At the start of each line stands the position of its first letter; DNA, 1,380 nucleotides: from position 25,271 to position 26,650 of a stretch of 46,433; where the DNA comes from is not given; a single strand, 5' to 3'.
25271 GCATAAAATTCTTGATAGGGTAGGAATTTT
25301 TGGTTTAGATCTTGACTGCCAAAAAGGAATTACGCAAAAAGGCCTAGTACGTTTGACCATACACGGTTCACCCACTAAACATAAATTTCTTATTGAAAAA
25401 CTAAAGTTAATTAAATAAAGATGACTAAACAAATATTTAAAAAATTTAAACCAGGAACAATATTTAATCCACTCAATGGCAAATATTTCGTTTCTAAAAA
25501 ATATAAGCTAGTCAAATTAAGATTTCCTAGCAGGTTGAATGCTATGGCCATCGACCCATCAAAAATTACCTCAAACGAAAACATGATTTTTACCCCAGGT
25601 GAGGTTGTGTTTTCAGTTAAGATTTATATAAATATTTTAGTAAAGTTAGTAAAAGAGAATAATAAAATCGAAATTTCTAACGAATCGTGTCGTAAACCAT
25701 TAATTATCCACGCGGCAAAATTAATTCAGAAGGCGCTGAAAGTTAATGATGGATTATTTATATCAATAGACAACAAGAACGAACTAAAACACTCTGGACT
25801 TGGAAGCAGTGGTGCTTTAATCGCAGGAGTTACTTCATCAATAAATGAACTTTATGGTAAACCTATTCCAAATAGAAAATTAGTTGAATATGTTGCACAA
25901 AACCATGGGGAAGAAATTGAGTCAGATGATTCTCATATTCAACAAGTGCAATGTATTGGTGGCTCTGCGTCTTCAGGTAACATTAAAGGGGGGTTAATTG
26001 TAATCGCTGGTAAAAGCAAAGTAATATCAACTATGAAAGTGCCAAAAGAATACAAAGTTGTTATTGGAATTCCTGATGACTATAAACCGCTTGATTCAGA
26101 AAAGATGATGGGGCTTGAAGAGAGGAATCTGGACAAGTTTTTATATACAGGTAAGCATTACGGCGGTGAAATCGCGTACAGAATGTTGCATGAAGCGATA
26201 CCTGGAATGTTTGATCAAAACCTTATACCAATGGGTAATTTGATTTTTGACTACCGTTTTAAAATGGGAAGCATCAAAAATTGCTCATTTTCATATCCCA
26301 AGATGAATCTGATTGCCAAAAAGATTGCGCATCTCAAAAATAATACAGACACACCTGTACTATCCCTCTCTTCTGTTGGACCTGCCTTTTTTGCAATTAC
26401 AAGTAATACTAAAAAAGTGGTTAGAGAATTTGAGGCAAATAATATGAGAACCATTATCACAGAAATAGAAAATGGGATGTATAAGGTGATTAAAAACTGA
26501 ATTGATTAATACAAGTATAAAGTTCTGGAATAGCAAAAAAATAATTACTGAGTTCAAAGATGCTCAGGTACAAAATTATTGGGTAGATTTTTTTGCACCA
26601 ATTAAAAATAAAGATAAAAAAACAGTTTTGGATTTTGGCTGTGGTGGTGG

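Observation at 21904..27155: Translationally coupled six-gene operon (kinase / U32 / DAHP-synthase-like / aminotransferase / beta-RFAP-synthase-like / methyltransferase): candidate undescribed biosynthetic or modification pathway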

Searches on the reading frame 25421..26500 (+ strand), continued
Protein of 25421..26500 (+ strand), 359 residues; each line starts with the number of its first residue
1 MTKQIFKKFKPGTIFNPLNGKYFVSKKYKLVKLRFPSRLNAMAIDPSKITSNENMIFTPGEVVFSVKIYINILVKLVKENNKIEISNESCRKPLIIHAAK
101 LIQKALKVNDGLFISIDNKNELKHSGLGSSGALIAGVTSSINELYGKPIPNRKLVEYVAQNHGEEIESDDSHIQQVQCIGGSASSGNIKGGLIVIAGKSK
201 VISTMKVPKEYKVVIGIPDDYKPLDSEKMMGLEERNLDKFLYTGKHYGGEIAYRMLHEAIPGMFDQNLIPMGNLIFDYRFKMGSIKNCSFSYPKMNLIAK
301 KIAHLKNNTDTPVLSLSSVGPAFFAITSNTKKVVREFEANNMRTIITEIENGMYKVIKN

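Call 88: search_protein_families(library=ncbifam, proteins=[P0475, P0484, P0489, P0490, P0491, P0496, P0498, P0502, P0506, P0507], max_evalue=0.001)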
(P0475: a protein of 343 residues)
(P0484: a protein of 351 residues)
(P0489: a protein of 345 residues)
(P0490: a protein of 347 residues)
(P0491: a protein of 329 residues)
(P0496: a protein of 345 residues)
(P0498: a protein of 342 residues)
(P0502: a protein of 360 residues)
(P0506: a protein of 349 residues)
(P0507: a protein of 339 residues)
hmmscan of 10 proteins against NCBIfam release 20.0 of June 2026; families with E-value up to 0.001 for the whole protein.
P0475 (343 aa): 4 families
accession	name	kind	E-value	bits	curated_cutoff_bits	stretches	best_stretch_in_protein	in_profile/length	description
NF040726.1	BetaRFA-P_synth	equivalog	2.5e-21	76.1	328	2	201-325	184-304/327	beta-ribofuranosylaminobenzene 5'-phosphate synthase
TIGR00144.1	beta_RFAP_syn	subfamily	3.1e-18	66.1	113.5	1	30-327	1-302/325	beta-ribofuranosylaminobenzene 5'-phosphate synthase family protein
NF002288.1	PRK01212.1-4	equivalog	1.1e-06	28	194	1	101-336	71-288/303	homoserine kinase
NF003036.0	PRK03926.1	equivalog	0.00015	21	403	1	58-188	25-151/302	mevalonate kinase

P0484 (351 aa): 4 families
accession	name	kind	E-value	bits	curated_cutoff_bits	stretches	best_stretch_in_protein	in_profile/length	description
NF040726.1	BetaRFA-P_synth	equivalog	4e-26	91.9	328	1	37-343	2-324/327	beta-ribofuranosylaminobenzene 5'-phosphate synthase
TIGR00144.1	beta_RFAP_syn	subfamily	7e-21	74.8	113.5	1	37-344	2-321/325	beta-ribofuranosylaminobenzene 5'-phosphate synthase family protein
NF002288.1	PRK01212.1-4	equivalog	6.5e-08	31.9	194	1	88-327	56-278/303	homoserine kinase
TIGR01920.1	Shik_kin_archae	equivalog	4.5e-06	26.2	126.85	0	61-149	14-110/266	shikimate kinase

P0489 (345 aa): 7 families
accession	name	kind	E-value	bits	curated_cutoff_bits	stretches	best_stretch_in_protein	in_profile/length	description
NF040726.1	BetaRFA-P_synth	equivalog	1.4e-17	63.8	328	2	221-328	203-307/327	beta-ribofuranosylaminobenzene 5'-phosphate synthase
TIGR00144.1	beta_RFAP_syn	subfamily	8e-13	48.3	113.5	1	31-318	3-293/325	beta-ribofuranosylaminobenzene 5'-phosphate synthase family protein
NF002288.1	PRK01212.1-4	equivalog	1.2e-10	41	194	1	106-314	77-267/303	homoserine kinase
TIGR00191.1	thrB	equivalog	1.9e-07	30.3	168.25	0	104-147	79-122/304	homoserine kinase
TIGR01920.1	Shik_kin_archae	equivalog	3.3e-06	26.7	126.85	0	54-149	14-113/266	shikimate kinase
NF003036.0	PRK03926.1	equivalog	6.2e-06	25.5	403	1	82-184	55-148/302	mevalonate kinase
TIGR00549.1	mevalon_kin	equivalog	0.00029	20.4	163.05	1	106-159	81-132/276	mevalonate kinase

P0490 (347 aa): 2 families
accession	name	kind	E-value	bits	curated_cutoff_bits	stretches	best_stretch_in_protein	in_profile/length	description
NF040726.1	BetaRFA-P_synth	equivalog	1.4e-17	63.9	328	2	31-196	3-162/327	beta-ribofuranosylaminobenzene 5'-phosphate synthase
TIGR00144.1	beta_RFAP_syn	subfamily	5.3e-16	58.7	113.5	2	33-189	5-154/325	beta-ribofuranosylaminobenzene 5'-phosphate synthase family protein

P0491 (329 aa): 8 families
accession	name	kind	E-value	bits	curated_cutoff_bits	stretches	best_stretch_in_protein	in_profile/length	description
NF002288.1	PRK01212.1-4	equivalog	3.3e-13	49.3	194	1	77-324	61-290/303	homoserine kinase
NF040726.1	BetaRFA-P_synth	equivalog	2.4e-11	43.3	328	2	17-174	6-151/327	beta-ribofuranosylaminobenzene 5'-phosphate synthase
TIGR00144.1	beta_RFAP_syn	subfamily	8.6e-09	35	113.5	1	230-306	222-294/325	beta-ribofuranosylaminobenzene 5'-phosphate synthase family protein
TIGR00191.1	thrB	equivalog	9.6e-08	31.2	168.25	1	75-326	62-294/304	homoserine kinase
TIGR00154.1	ispE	equivalog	1.6e-07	31.2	138.7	1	75-138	70-131/294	4-(cytidine 5'-diphospho)-2-C-methyl-D-erythritol kinase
TIGR00549.1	mevalon_kin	equivalog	2.9e-06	27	163.05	1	53-245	42-226/276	mevalonate kinase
NF011205.0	PRK14611.1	equivalog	1.4e-05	24.7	364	1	72-319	60-272/275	4-(cytidine 5'-diphospho)-2-C-methyl-D-erythritol kinase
NF003036.0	PRK03926.1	equivalog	0.00015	21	403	1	67-175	51-150/302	mevalonate kinase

P0496 (345 aa): 3 families
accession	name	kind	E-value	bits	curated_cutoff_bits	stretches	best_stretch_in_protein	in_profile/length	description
NF040726.1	BetaRFA-P_synth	equivalog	9e-14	51.3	328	1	197-314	181-293/327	beta-ribofuranosylaminobenzene 5'-phosphate synthase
TIGR00144.1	beta_RFAP_syn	subfamily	5.2e-10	39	113.5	1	240-317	220-293/325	beta-ribofuranosylaminobenzene 5'-phosphate synthase family protein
NF002288.1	PRK01212.1-4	equivalog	2.1e-08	33.6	194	1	105-321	76-274/303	homoserine kinase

P0498 (342 aa): 2 families
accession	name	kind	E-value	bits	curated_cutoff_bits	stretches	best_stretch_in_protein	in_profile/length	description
NF040726.1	BetaRFA-P_synth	equivalog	3.4e-18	65.9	328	1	27-320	2-303/327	beta-ribofuranosylaminobenzene 5'-phosphate synthase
TIGR00144.1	beta_RFAP_syn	subfamily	6.3e-14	51.9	113.5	1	28-313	3-292/325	beta-ribofuranosylaminobenzene 5'-phosphate synthase family protein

P0502 (360 aa): 7 families
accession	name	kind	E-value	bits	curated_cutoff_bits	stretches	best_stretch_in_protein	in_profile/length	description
NF040726.1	BetaRFA-P_synth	equivalog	2.7e-30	105.6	328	1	25-338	3-325/327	beta-ribofuranosylaminobenzene 5'-phosphate synthase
TIGR00144.1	beta_RFAP_syn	subfamily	6e-26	91.4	113.5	2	184-338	174-321/325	beta-ribofuranosylaminobenzene 5'-phosphate synthase family protein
NF002288.1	PRK01212.1-4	equivalog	3.8e-11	42.6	194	1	58-206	38-179/303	homoserine kinase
TIGR00191.1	thrB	equivalog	4.6e-10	38.8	168.25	1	80-208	62-180/304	homoserine kinase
TIGR01920.1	Shik_kin_archae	equivalog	5.1e-08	32.6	126.85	1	48-205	16-172/266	shikimate kinase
NF003036.0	PRK03926.1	equivalog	5.5e-05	22.4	403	1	54-184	28-155/302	mevalonate kinase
TIGR00549.1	mevalon_kin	equivalog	7.2e-05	22.4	163.05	1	58-198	41-174/276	mevalonate kinase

P0506 (349 aa): 5 families
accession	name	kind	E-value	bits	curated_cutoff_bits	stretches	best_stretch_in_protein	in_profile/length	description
NF040726.1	BetaRFA-P_synth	equivalog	3.6e-15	55.9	328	2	37-156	5-130/327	beta-ribofuranosylaminobenzene 5'-phosphate synthase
TIGR00144.1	beta_RFAP_syn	subfamily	4.7e-13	49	113.5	1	38-323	6-295/325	beta-ribofuranosylaminobenzene 5'-phosphate synthase family protein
NF002288.1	PRK01212.1-4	equivalog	8e-07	28.4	194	1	71-211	39-173/303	homoserine kinase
TIGR00191.1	thrB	equivalog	0.00014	20.9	168.25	1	85-190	56-149/304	homoserine kinase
TIGR00549.1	mevalon_kin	equivalog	0.00035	20.2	163.05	1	96-167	65-137/276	mevalonate kinase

P0507 (339 aa): 6 families
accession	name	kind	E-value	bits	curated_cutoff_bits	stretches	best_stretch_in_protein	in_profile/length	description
NF040726.1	BetaRFA-P_synth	equivalog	8.6e-25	87.5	328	1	192-335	181-326/327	beta-ribofuranosylaminobenzene 5'-phosphate synthase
TIGR00144.1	beta_RFAP_syn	subfamily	9.5e-22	77.6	113.5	1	189-321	176-307/325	beta-ribofuranosylaminobenzene 5'-phosphate synthase family protein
TIGR00191.1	thrB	equivalog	1.6e-05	24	168.25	1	79-147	58-126/304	homoserine kinase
NF002288.1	PRK01212.1-4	equivalog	5e-05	22.5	194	1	96-145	72-120/303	homoserine kinase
TIGR00549.1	mevalon_kin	equivalog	0.0004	20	163.05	1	87-146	66-125/276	mevalonate kinase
TIGR01920.1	Shik_kin_archae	equivalog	0.00046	19.6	126.85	0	49-135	16-103/266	shikimate kinase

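Call 90: list_cluster_members(proteins=[P0502, P0484, P0507, P0475, P0498, P0433, P0435, P0441, P0452, P0422])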
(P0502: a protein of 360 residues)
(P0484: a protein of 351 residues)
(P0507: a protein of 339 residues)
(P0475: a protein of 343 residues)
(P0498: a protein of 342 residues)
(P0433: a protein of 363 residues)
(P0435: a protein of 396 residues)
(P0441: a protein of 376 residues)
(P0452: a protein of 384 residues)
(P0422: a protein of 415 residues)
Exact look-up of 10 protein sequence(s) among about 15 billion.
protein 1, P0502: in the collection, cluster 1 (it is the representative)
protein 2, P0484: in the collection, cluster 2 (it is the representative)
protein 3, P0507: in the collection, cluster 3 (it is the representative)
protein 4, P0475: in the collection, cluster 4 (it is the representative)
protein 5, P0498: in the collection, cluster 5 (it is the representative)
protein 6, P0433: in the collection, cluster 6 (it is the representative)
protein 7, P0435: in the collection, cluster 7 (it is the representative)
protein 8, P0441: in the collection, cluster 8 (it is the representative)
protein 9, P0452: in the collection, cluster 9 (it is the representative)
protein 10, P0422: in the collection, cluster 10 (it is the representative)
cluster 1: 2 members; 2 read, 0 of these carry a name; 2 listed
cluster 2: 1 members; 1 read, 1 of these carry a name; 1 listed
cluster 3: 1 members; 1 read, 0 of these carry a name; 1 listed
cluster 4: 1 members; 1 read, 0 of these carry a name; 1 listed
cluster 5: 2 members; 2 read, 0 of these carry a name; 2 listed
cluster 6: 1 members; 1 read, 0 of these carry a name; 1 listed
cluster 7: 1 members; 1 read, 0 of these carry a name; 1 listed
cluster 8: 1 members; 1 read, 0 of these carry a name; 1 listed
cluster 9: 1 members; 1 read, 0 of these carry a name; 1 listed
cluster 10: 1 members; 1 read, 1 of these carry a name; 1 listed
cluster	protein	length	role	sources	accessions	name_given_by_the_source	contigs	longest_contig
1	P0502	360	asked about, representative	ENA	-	-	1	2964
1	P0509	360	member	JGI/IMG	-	-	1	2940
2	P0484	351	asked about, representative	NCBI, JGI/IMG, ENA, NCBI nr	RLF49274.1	MAG: GHMP kinase [Thermoplasmata archaeon]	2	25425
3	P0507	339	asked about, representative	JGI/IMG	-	-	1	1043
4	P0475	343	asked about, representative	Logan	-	-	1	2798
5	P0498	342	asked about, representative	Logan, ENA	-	-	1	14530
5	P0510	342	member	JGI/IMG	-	-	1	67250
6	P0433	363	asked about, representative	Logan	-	-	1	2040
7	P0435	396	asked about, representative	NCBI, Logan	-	-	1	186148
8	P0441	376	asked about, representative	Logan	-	-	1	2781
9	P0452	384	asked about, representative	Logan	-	-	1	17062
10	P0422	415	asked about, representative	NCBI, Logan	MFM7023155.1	MAG: hypothetical protein ACKOXB_09270 [Flavobacteriales bacterium]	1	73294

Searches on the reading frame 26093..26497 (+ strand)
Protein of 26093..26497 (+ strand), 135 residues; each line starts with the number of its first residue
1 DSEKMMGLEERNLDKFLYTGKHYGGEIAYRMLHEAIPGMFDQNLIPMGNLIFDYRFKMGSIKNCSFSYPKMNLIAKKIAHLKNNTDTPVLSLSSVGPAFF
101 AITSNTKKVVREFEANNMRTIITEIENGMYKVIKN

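Call 74: search_solved_structures(query=A4, max_evalue=10, show_alignments=5)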
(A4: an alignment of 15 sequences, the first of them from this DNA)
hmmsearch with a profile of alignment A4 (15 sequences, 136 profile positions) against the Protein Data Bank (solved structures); distinct sequences matched with E-value up to 10: 4.
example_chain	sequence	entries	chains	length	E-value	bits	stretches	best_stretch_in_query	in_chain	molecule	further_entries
3kz4_A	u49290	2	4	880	0.67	13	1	3-43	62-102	Inner capsid protein VP2 | VP2 protein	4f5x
9mb5_D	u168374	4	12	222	0.75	12.9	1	32-94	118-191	Hemagglutinin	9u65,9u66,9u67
2p6y_A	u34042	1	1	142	0.75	12.9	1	45-94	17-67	Hypothetical protein VCA0587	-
5afd_A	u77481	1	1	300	1.1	12.4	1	73-101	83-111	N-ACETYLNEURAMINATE LYASE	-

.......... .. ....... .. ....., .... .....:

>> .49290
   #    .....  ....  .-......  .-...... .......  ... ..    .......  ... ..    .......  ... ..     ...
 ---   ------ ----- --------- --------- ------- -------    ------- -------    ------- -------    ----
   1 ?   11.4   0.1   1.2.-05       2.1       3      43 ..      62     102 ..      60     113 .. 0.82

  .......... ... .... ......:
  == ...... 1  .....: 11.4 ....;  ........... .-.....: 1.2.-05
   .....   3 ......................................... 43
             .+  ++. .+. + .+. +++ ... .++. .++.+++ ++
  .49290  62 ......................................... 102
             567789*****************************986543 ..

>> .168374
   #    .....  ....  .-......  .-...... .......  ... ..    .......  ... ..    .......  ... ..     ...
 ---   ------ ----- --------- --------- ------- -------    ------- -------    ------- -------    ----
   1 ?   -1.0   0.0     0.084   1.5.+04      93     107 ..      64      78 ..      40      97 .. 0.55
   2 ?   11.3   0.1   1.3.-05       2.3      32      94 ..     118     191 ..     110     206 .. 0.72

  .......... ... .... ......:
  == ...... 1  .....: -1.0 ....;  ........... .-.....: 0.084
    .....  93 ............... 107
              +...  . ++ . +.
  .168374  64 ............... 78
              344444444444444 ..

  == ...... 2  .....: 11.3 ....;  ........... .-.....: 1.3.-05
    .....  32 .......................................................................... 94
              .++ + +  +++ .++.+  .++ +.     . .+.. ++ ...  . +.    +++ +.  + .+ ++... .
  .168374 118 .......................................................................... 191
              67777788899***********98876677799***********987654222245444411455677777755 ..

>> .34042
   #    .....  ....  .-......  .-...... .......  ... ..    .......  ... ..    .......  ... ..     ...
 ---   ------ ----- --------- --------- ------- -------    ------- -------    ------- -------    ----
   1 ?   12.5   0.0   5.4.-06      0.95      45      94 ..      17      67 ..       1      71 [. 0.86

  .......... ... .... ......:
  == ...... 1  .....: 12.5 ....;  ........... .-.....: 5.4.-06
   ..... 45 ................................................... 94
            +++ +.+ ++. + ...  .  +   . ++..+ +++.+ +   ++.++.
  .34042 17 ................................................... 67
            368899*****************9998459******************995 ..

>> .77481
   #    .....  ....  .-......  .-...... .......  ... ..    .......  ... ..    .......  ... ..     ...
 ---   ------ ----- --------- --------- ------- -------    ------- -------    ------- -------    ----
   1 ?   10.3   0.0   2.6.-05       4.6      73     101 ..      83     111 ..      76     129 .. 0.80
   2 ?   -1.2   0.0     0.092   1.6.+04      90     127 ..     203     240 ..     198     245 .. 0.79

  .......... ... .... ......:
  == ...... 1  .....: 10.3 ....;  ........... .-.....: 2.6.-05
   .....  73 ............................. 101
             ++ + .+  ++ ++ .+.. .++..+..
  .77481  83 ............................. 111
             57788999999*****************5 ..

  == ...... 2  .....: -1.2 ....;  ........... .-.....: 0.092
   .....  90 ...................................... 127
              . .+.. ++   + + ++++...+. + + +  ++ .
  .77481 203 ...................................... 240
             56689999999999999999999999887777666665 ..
